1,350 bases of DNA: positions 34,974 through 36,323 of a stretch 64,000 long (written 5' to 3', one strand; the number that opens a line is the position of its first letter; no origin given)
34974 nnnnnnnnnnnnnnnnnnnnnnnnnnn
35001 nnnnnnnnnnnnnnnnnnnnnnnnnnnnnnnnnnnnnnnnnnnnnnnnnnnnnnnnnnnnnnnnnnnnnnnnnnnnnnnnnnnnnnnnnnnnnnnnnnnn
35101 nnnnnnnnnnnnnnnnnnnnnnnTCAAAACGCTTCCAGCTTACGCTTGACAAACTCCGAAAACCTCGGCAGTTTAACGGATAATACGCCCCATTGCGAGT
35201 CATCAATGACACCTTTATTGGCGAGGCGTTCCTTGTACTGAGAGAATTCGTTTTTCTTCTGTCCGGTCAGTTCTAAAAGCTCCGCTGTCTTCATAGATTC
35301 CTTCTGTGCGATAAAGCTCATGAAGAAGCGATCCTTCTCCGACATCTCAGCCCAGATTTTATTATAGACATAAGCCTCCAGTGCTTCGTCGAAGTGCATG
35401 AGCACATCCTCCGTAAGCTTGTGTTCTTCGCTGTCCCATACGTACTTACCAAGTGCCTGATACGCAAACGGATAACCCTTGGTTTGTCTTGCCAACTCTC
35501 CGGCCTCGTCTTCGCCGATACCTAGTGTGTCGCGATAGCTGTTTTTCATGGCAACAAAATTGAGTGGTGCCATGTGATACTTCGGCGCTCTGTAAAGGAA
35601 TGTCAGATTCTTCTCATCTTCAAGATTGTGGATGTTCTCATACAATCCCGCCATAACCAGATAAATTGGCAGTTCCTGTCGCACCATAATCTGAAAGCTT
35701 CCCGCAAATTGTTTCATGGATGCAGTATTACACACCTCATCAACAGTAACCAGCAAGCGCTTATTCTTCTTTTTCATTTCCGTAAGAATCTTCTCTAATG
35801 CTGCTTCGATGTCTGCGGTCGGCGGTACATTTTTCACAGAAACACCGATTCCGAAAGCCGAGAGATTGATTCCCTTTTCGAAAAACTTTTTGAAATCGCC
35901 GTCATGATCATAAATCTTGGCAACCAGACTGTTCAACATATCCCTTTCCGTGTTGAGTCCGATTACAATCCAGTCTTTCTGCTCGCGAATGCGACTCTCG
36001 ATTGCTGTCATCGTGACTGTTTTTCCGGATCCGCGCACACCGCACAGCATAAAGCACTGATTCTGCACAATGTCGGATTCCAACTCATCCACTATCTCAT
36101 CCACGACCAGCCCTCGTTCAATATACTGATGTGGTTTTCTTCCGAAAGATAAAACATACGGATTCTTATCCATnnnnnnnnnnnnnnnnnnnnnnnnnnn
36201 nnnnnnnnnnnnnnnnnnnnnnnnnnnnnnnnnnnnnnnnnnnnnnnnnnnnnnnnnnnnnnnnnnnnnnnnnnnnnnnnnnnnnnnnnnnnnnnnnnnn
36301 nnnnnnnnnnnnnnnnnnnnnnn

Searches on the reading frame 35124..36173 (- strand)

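Call 74: search_protein_families(library=pfam, proteins=[window:35124-36173:-], max_evalue=0.00001)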
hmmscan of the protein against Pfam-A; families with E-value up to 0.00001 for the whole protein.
window:35124-36173:- (349 aa): 1 family
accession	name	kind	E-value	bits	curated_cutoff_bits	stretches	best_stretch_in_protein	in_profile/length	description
PF01637.24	ATPase_2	-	6.3e-06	26.6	33.2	0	39-153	21-125/225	ATPase domain predominantly from Archaea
